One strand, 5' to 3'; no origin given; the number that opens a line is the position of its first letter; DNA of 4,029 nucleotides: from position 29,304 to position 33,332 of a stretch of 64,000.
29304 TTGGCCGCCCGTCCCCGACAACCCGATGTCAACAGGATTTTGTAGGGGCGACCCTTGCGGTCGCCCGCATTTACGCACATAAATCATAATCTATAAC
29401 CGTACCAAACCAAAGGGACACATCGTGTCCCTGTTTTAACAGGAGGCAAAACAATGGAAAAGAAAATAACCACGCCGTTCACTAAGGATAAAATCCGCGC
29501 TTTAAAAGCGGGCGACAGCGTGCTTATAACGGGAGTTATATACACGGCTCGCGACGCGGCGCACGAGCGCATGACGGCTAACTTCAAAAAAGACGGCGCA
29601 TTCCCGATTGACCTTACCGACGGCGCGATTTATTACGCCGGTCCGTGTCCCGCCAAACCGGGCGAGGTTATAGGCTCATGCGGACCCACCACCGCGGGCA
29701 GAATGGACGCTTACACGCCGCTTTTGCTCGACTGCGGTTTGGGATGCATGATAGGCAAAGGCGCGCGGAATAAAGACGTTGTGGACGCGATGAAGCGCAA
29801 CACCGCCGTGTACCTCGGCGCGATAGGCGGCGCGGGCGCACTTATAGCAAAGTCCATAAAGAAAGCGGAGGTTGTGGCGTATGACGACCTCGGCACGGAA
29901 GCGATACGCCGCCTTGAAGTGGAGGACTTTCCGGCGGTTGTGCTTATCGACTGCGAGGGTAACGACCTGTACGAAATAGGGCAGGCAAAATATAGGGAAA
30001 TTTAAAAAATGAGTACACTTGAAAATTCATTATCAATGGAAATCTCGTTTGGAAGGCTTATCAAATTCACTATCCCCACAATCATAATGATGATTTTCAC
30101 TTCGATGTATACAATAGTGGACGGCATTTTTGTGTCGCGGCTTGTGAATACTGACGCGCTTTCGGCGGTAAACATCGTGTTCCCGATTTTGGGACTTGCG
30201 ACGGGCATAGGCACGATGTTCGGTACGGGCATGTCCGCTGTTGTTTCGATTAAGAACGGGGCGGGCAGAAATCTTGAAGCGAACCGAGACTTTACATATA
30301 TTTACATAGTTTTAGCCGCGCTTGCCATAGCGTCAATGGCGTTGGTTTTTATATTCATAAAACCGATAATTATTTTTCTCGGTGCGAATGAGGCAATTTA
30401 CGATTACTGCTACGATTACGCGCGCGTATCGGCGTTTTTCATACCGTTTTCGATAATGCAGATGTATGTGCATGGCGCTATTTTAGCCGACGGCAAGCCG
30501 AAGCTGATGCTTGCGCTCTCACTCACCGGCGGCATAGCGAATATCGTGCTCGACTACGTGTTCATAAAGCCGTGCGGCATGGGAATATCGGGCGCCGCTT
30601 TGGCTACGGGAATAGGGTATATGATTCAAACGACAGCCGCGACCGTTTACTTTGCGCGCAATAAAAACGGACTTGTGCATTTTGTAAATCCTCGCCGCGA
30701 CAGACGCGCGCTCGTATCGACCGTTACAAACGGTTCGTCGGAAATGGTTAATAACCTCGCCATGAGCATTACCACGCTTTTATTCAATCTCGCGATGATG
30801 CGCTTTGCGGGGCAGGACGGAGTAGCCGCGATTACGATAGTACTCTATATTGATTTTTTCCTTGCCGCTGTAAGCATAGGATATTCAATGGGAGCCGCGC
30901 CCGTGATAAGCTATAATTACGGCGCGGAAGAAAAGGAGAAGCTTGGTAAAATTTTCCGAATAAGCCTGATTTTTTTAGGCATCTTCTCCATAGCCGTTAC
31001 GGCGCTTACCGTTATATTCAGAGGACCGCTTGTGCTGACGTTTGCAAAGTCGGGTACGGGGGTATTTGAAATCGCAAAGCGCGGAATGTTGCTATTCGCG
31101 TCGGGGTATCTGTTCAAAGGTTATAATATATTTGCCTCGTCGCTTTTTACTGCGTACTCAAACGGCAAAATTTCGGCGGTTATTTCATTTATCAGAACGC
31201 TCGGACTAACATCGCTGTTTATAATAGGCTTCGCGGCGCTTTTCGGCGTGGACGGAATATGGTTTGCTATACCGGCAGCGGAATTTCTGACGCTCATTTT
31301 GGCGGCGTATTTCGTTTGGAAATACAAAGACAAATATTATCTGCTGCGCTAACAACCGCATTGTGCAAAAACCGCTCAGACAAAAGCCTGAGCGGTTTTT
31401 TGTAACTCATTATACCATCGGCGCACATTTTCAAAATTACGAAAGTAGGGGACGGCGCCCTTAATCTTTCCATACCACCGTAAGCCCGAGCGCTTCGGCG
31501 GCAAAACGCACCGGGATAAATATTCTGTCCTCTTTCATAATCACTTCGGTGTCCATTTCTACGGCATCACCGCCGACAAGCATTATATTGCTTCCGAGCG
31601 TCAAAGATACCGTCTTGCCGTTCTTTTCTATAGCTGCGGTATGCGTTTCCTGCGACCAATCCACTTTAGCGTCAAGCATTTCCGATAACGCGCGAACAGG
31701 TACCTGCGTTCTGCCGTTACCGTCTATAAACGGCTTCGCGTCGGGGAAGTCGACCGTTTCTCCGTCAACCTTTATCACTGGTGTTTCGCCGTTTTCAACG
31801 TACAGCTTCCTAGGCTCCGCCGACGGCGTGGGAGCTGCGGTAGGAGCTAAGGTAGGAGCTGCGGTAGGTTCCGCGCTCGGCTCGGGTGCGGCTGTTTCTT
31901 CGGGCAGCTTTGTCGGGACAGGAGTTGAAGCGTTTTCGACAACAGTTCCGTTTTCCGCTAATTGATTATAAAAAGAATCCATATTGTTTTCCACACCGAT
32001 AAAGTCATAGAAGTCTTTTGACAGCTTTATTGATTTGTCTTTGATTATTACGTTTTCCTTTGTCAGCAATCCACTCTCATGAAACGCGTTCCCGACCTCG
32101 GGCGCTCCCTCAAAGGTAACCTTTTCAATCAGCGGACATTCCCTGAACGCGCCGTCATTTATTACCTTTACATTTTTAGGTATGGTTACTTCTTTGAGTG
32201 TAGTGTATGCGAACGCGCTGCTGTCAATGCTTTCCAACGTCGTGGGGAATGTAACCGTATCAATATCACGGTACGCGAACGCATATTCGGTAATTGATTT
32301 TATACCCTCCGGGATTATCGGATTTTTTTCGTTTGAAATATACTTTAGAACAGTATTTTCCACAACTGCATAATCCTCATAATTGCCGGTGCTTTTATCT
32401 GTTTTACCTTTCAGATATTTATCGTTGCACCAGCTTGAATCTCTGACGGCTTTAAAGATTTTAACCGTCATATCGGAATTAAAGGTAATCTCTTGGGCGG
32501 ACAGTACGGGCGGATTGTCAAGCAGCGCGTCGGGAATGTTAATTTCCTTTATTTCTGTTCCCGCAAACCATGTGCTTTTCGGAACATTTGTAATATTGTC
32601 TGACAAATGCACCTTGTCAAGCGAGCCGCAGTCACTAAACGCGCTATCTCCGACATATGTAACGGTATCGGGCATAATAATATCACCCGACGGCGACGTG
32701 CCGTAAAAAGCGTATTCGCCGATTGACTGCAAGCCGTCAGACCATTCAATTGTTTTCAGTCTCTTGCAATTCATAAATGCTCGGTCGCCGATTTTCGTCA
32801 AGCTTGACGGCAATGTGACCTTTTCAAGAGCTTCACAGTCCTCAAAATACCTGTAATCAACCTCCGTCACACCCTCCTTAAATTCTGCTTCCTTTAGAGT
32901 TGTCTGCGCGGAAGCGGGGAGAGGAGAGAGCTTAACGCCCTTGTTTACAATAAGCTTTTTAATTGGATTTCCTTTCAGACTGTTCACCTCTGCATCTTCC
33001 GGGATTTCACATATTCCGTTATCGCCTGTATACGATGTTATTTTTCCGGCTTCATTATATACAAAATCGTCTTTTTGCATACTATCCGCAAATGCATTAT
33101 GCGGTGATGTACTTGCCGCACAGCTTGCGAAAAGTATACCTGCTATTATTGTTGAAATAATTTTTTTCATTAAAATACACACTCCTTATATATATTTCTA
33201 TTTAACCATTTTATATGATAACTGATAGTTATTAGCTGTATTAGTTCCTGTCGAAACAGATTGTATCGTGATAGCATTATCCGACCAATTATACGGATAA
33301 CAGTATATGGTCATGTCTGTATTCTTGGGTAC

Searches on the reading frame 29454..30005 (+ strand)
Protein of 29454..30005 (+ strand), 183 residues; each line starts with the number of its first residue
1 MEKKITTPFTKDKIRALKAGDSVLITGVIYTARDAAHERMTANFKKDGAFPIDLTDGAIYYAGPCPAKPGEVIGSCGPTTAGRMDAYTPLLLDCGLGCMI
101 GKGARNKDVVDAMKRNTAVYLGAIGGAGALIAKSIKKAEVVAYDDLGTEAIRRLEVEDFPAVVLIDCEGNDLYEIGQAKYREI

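Call 12: search_protein_families(library=pfam, proteins=[window:29454-30005:+], max_evalue=0.001)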
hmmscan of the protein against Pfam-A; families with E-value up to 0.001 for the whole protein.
window:29454-30005:+ (183 aa): 1 family
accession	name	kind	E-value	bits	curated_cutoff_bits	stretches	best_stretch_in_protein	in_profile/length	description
PF05683.17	Fumerase_C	-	1.7e-59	201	22.2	1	6-174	32-203/205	Fumarase C-terminus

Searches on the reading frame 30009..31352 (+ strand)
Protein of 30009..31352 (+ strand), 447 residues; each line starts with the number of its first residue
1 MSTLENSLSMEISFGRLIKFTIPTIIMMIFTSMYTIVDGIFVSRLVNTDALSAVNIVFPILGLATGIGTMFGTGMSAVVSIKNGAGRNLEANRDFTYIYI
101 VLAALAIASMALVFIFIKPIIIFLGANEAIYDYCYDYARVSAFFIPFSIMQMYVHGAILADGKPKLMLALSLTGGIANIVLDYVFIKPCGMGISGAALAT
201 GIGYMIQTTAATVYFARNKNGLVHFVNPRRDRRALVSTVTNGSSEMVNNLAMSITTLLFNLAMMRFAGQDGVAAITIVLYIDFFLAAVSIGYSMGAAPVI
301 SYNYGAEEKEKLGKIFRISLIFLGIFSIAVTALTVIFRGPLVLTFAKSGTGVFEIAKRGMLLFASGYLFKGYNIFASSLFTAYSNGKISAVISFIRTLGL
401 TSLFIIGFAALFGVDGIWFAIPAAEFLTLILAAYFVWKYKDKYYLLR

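Call 12: search_protein_families(library=pfam, proteins=[window:30009-31352:+], max_evalue=0.001)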
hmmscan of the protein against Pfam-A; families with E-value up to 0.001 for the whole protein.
window:30009-31352:+ (447 aa): 1 family
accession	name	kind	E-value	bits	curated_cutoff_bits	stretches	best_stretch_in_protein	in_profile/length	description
PF01554.23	MatE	-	2.6e-45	154.4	24.9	2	23-184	1-161/161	MatE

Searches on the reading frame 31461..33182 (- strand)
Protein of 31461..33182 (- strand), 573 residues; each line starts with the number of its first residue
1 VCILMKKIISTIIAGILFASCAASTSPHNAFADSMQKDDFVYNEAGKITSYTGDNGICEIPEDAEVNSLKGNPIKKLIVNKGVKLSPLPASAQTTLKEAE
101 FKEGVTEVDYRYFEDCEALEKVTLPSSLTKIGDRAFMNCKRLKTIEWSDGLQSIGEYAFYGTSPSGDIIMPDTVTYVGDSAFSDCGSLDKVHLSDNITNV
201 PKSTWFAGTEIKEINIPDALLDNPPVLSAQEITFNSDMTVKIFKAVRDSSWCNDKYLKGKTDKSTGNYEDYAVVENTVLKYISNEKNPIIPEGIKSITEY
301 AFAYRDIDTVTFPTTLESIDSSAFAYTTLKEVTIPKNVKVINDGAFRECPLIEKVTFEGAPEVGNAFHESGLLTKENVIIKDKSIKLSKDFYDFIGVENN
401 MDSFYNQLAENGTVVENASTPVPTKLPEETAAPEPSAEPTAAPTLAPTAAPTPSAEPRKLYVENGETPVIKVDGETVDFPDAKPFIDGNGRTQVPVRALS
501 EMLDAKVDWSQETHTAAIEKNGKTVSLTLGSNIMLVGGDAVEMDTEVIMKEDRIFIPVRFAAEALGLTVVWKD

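Call 12: search_protein_families(library=pfam, proteins=[window:31461-33182:-], max_evalue=0.001)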
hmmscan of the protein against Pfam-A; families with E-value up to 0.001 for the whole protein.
window:31461-33182:- (573 aa): 3 families
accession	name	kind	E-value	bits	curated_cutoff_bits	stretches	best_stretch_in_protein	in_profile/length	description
PF13306.12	LRR_5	-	1.7e-46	157.7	27.7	2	107-219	2-111/127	BspA type Leucine rich repeat region (6 copies)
PF07833.16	Cu_amine_oxidN1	-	3.1e-31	108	24.2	1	471-572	1-100/108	Copper amine oxidase N-terminal domain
PF13855.12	LRR_8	-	0.00061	19.9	27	0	126-146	11-31/61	Leucine rich repeat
